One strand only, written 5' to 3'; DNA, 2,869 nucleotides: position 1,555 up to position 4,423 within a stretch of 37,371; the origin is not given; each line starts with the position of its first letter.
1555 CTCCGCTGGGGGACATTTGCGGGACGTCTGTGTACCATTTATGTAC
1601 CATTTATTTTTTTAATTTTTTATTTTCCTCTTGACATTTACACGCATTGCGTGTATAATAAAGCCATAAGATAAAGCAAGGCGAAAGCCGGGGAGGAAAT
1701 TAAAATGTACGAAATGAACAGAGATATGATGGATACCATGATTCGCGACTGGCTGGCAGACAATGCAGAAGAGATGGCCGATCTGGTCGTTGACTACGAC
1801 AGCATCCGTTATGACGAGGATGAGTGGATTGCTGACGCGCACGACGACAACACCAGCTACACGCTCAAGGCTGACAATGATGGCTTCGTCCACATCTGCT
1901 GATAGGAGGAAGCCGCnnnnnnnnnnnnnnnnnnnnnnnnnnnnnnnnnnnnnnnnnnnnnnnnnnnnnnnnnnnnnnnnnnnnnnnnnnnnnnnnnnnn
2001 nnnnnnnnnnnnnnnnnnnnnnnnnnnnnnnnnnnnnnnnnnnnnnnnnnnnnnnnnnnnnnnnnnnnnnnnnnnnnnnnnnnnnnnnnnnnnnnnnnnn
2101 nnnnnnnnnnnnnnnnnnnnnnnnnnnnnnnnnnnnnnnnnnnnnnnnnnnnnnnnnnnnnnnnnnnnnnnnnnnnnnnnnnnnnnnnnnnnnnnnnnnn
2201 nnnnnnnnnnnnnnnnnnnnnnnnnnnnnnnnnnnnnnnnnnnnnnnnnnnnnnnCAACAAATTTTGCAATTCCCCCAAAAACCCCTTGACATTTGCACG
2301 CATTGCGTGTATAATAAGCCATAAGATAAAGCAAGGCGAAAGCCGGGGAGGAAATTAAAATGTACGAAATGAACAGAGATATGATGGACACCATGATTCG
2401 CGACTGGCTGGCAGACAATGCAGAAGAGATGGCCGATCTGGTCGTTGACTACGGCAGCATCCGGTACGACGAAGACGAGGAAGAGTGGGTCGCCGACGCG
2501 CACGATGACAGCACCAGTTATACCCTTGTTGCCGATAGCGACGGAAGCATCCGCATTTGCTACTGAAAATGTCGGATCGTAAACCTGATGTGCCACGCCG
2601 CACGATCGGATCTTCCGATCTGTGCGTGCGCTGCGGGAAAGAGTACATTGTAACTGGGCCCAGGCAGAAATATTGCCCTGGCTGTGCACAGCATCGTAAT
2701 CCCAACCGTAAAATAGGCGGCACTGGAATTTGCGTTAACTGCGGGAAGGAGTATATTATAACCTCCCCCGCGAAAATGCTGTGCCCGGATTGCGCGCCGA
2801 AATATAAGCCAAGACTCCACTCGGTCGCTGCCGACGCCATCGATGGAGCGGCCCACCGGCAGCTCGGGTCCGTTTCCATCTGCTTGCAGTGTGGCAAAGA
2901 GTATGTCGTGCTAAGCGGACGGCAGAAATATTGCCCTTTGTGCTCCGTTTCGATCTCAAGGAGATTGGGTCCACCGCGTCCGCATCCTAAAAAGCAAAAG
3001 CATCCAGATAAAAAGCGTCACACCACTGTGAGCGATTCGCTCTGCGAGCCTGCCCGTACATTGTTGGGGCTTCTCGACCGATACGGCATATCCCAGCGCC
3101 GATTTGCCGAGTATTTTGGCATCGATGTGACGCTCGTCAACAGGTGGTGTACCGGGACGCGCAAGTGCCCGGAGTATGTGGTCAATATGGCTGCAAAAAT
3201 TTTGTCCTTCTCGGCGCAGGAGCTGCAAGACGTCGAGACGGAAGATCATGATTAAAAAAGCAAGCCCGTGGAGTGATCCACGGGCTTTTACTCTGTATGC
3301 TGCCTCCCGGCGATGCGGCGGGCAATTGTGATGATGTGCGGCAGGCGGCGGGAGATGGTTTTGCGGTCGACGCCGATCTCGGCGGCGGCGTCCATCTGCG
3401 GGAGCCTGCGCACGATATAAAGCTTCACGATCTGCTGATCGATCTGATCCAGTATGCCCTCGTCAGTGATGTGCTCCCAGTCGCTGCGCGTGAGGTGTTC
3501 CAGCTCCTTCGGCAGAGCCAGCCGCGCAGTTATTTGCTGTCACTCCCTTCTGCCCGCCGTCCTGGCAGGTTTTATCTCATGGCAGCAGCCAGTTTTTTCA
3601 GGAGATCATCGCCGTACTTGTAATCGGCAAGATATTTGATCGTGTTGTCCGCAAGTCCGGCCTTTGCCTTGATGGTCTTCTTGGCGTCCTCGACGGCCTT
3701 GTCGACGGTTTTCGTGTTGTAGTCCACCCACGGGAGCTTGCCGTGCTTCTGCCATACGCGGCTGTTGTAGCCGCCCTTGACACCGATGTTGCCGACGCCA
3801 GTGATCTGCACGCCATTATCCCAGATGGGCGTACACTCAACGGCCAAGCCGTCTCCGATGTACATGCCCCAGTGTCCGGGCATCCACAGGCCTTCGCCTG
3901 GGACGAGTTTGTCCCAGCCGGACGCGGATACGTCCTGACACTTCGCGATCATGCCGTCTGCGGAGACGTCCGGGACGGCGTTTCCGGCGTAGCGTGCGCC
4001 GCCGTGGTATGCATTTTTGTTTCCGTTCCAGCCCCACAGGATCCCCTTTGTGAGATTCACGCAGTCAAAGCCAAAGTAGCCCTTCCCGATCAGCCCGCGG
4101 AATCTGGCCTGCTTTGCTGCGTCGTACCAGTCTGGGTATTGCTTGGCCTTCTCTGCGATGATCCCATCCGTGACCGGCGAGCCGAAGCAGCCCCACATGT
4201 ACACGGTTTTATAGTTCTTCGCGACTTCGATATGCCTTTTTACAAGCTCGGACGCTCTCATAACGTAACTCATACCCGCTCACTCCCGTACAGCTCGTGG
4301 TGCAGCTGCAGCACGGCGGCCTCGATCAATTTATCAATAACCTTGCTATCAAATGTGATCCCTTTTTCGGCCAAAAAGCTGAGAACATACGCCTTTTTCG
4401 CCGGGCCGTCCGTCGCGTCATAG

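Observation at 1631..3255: Tandemly duplicated cassette of strong promoter, tiny hyper-acidic protein and HTH protein, with acr-aca-like anti-defence architecture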

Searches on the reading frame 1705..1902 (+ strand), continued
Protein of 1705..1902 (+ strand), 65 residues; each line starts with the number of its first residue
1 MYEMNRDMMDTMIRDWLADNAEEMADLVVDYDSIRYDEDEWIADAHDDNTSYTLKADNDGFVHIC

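Call 78: fold_search(model_id=the predicted structure, library=viral)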
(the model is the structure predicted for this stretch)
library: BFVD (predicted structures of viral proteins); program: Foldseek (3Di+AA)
matches with E <= 10: 828; with E <= 0.001: 1
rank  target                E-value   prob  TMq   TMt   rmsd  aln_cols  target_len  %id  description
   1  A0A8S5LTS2            3.8e-09  1.00  0.97  0.94   0.9        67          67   86  Uncharacterized protein [Siphoviridae sp. ctOIB27]
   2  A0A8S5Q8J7            5.8e-03  1.00  0.85  0.67   1.1        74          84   36  Uncharacterized protein [Siphoviridae sp. ctdVv30]
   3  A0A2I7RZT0            1.9e-01  0.89  0.55  0.50   3.2        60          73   15  (no name in the UniProt tables at hand)
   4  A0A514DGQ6            2.0e-01  0.85  0.47  0.37   5.4        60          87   22  Uncharacterized protein [Gordonia phage Bakery]
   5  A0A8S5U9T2            2.6e-01  0.99  0.75  0.33   2.6        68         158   15  Uncharacterized protein [Siphoviridae sp. ctKNZ79]
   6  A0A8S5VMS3            2.6e-01  0.85  0.52  0.45   3.1        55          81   11  Uncharacterized protein [Ackermannviridae sp.]
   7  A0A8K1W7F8            3.0e-01  0.66  0.52  0.44   4.7        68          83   15  Uncharacterized protein [Megavirus baoshan]
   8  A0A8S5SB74            3.1e-01  0.77  0.50  0.43   4.2        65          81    9  Uncharacterized protein [Siphoviridae sp. ct0D87]
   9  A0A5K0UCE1            3.3e-01  0.44  0.42  0.19  11.8        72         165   10  Uncharacterized protein [Yasminevirus sp. GU-2018]
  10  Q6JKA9                4.0e-01  0.30  0.33  0.18  14.1        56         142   18  DRBM domain-containing protein [Neodiprion sertifer nucleopolyhedrovirus]
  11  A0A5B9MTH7            4.3e-01  0.82  0.47  0.37   2.5        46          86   15  (no name in the UniProt tables at hand)
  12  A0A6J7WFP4            4.3e-01  0.77  0.53  0.51   3.0        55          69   11  Uncharacterized protein [uncultured Caudovirales phage]
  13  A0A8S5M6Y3            4.3e-01  0.41  0.45  0.29   3.7        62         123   22  Baseplate wedge subunit [Siphoviridae sp. ctrgt10]
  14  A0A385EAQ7            4.6e-01  0.57  0.47  0.40   4.2        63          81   13  Uncharacterized protein [Caulobacter phage CcrPW]
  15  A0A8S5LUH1            5.2e-01  0.44  0.45  0.45   3.7        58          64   14  Uncharacterized protein [Tectiviridae sp. cthzn51]
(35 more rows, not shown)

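Call 81: search_protein_families(library=padloc, proteins=[window:1705-1902:+], max_evalue=0.01)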
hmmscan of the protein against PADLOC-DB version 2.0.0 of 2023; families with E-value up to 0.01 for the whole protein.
window:1705-1902:+ (65 aa): 0 families

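Call 82: search_protein_families(library=ncbifam, proteins=[window:1705-1902:+], max_evalue=0.1)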
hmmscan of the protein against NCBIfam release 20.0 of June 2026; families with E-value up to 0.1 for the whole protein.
window:1705-1902:+ (65 aa): 0 families

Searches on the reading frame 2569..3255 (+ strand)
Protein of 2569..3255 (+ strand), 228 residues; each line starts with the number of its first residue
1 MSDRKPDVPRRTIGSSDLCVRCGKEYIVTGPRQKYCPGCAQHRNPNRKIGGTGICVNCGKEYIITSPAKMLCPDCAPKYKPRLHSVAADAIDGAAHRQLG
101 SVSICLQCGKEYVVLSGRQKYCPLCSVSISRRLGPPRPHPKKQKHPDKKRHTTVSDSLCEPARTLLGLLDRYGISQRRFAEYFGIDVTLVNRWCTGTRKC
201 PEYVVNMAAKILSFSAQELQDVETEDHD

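Call 9: search_protein_families(library=pfam, proteins=[window:2569-3255:+], max_evalue=1)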
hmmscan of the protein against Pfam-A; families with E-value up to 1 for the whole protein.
window:2569-3255:+ (228 aa): 20 families
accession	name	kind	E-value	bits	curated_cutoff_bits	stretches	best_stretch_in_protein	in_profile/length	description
PF24445.1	DUF7564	-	1.8e-06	28.7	32.2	3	103-133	6-37/76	Family of unknown function (DUF7564)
PF23550.1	zf_Tbcl_Rhp7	-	4.2e-05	23.4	27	2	13-29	1-17/39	DNA repair protein rhp7 treble clef domain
PF01155.25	HypA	-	0.00027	21.4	28.9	1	50-76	68-93/112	Hydrogenase/urease nickel incorporation, metallochaperone, hypA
PF02318.22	FYVE_2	-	0.00058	20.5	27.2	1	101-134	53-86/118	FYVE-type zinc finger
PF13920.12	zf-C3HC4_3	-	0.00069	19.8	27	1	102-131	23-48/49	Zinc finger, C3HC4 type (RING finger)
PF22995.2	C2CH-3rd_BIRD-IDD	-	0.00084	19.4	27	0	19-29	4-14/25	BIRD-IDD transcription factor, third C2HC zinc finger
PF01381.28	HTH_3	-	0.0041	17.6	23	1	170-198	6-34/55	Helix-turn-helix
PF14319.11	Zn_Tnp_IS91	-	0.0045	17.4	26.3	1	97-128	32-65/90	Transposase zinc-binding domain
PF17026.10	zf-RRPl_C4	-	0.0051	17.4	28.9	0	19-81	4-64/108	Putative ribonucleoprotein zinc-finger pf C4 type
PF15731.11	MqsA_antitoxin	-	0.043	14.4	30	1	109-207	24-116/131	Antitoxin component of bacterial toxin-antitoxin system, MqsA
PF20432.4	Xre-like-HTH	-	0.044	14.5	25.8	1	161-192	11-42/63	Antitoxin Xre-like helix-turn-helix domain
PF13560.12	HTH_31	-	0.05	14.4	27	1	171-219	12-61/64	Helix-turn-helix domain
PF18256.6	HscB_4_cys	-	0.056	13.7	26.2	0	105-125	3-23/27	Co-chaperone HscB tetracysteine metal binding motif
PF17283.8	Zn_ribbon_SprT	-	0.073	13.6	28.1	1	35-64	6-36/38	SprT-like zinc ribbon domain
PF15616.11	TerY_C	-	0.1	13.1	28.4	0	20-44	89-113/129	TerY-C metal binding domain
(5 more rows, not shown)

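Call 10: search_protein_families(library=phrogs, proteins=[window:2569-3255:+], max_evalue=1)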
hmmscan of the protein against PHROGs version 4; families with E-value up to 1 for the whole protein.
window:2569-3255:+ (228 aa): 32 families (the best 25 are shown)
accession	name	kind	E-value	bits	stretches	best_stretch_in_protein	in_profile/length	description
phrog_1271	-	DNA, RNA and nucleotide metabolism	1.7e-06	28.7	1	16-133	155-246/361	HNH endonuclease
phrog_37506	-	unknown function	7.9e-06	26.7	2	99-129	169-199/214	-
phrog_8931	-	unknown function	2.8e-05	25.3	2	94-127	20-52/60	-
phrog_2328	-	transcription regulation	6.9e-05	23.6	1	165-215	20-70/128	transcriptional repressor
phrog_4779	-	transcription regulation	0.00013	23.4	1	168-216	10-60/98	transcriptional regulator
phrog_10714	-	unknown function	0.00021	22.5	2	97-129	68-99/109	-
phrog_9642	-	unknown function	0.00027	21.8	1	88-111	27-50/76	-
phrog_2967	-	transcription regulation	0.00057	20.5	1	167-220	17-70/225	transcriptional regulator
phrog_1333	-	unknown function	0.0028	18.8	1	16-65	100-150/166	-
phrog_20494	-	unknown function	0.0035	18.7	0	16-49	5-38/115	-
phrog_8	-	transcription regulation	0.0041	17.6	1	172-206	88-123/346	transcriptional regulator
phrog_8898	-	unknown function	0.0043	17.7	1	168-206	9-47/70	-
phrog_23051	-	unknown function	0.009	17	2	54-132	82-149/246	-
phrog_36993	-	unknown function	0.025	16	0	34-48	16-30/62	-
phrog_6962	-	unknown function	0.026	15.8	1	173-216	14-54/73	-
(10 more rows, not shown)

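Call 45: search_solved_structures(query=window:2569-3255:+, max_evalue=10)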
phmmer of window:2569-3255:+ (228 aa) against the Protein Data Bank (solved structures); distinct sequences matched with E-value up to 10: 8.
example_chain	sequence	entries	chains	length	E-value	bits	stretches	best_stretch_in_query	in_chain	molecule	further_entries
2akl_A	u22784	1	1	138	0.024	17.7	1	54-112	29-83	phnA-like protein pa0128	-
7c0g_A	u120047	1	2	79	0.19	14.8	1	162-193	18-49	Aca1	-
7fa3_A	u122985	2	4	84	0.21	14.7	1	162-193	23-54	Aca1 | anti-CRISPR-associated protein Aca1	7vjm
7vjn_B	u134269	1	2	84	0.21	14.6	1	162-193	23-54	anti-CRISPR-associated protein Aca1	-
5d50_A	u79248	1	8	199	0.23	14.5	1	172-201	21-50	Repressor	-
5xyi_a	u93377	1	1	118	0.55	13.3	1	15-46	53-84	40S ribosomal protein S26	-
2lcq_A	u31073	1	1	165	0.65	13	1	50-80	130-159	Putative toxin VapC6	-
4mcx_A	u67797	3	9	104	2.2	11.3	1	161-211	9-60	Antidote protein | Antitoxin HigA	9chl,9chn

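Call 81: search_protein_families(library=padloc, proteins=[window:2569-3255:+], max_evalue=0.01)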
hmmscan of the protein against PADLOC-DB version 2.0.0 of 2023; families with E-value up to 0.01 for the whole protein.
window:2569-3255:+ (228 aa): 0 families

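Call 82: search_protein_families(library=ncbifam, proteins=[window:2569-3255:+], max_evalue=0.1)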
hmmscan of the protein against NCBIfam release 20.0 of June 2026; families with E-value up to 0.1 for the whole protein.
window:2569-3255:+ (228 aa): 6 families
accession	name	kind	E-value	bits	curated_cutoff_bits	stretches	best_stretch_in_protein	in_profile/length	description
TIGR04111.1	BcepMu_gp16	hypoth_equivalog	0.0055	16.6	34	1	169-200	9-40/55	phage-associated protein, BcepMu gp16 family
TIGR00686.1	phnA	hypoth_equivalog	0.0081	16.3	80.2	0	55-79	5-29/109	zinc ribbon domain-containing protein YjdM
TIGR03830.1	CxxCG_CxxCG_HTH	subfamily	0.01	15.6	61.8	1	170-208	75-113/127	type II TA system antitoxin MqsA family protein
NF041909.1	HVO_2753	equivalog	0.037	13.9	80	0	54-76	11-33/59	HVO_2753 family zinc finger protein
NF033497.1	rubre_like_arch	subfamily_domain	0.053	13.3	32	0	55-75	3-22/34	rubrerythrin-like domain-containing protein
NF041951.1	phage_RstR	subfamily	0.07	13.4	80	1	168-225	10-67/108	RstR family transcriptional repressor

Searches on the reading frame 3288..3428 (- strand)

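Call 82: search_protein_families(library=ncbifam, proteins=[window:3288-3428:-], max_evalue=0.1)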
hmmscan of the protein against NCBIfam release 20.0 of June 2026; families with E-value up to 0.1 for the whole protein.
window:3288-3428:- (46 aa): 1 family
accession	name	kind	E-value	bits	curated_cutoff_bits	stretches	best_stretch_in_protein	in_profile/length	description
TIGR02937.1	sigma70-ECF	superfamily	0.0075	15.9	42.9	1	1-34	126-159/165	sigma-70 family RNA polymerase sigma factor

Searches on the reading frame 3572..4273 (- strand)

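Call 9: search_protein_families(library=pfam, proteins=[window:3572-4273:-], max_evalue=1)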
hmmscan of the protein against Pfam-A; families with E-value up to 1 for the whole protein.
window:3572-4273:- (233 aa): 0 families

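Call 10: search_protein_families(library=phrogs, proteins=[window:3572-4273:-], max_evalue=1)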
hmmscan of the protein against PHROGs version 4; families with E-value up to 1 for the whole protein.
window:3572-4273:- (233 aa): 2 families
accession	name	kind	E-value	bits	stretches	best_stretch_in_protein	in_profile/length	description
phrog_3513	-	lysis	3.6e-14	52.7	1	74-189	916-1036/1434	endolysin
phrog_24996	-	moron, auxiliary metabolic gene and host takeover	0.13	13.6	1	138-208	8-81/111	membrane protein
